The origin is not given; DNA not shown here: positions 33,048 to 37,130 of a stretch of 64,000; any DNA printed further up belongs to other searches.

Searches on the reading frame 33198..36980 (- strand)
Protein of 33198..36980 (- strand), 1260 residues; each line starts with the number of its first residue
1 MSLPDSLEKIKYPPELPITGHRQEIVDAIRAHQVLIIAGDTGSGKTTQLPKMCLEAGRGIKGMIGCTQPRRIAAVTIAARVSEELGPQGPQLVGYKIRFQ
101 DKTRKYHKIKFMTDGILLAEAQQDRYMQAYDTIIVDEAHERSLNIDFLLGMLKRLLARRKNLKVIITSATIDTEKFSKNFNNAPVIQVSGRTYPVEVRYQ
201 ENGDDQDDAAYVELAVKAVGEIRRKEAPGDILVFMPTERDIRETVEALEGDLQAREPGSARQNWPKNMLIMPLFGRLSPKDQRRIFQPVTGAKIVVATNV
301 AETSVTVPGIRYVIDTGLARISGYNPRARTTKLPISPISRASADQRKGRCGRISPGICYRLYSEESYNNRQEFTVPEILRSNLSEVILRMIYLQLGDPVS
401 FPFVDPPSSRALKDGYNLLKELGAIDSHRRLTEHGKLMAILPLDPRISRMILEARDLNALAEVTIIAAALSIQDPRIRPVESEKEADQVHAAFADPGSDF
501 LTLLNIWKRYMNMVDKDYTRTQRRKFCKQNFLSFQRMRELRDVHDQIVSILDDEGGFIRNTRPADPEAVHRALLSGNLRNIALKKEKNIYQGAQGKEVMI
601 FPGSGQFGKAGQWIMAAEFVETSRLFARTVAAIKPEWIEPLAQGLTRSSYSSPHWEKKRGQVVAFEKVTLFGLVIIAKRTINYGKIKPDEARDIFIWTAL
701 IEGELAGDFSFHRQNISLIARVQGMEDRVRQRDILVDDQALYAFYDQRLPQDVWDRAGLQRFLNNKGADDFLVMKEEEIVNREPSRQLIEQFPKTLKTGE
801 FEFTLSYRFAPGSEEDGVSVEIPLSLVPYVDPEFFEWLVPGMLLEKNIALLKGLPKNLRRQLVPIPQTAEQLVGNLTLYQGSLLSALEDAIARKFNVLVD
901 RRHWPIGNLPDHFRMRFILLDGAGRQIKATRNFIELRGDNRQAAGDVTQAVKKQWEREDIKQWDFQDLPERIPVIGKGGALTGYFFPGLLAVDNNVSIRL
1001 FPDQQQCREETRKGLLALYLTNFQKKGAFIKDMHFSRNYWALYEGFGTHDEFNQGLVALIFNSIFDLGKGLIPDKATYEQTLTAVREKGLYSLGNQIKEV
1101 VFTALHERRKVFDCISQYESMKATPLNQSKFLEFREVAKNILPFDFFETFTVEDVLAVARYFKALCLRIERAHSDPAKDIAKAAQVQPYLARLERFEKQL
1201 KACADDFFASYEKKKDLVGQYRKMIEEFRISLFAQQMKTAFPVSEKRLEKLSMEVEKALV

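Call 49: search_protein_families(library=pfam, proteins=[window:33198-36980:-], max_evalue=0.001)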
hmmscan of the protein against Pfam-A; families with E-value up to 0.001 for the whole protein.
window:33198-36980:- (1260 aa): 8 families
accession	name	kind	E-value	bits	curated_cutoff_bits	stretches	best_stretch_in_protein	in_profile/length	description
PF11898.13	DUF3418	-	6.9e-151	504.2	25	1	658-1251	1-579/582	Domain of unknown function (DUF3418)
PF07717.22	OB_NTP_bind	-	1.4e-14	54.4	29.5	1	569-643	1-81/83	Oligonucleotide/oligosaccharide-binding (OB)-fold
PF00271.37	Helicase_C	-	1.5e-11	45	23.5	1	221-353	8-109/110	Helicase conserved C-terminal domain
PF21010.2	HA2_C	-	3.3e-09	37.6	21.3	1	444-503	1-77/77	Helicase associated domain (HA2), ratchet-like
PF00270.35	DEAD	-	7.4e-09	36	26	1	22-172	4-161/167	DEAD/DEAH box helicase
PF13245.12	AAA_19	-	1.5e-05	25.6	25.1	1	23-156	2-115/134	AAA domain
PF04408.29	HA2_N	-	0.00026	21.4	21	1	418-443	4-29/29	Helicase associated domain (HA2), winged-helix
PF13401.12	AAA_22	-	0.00049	20.8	27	0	32-166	5-120/130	AAA domain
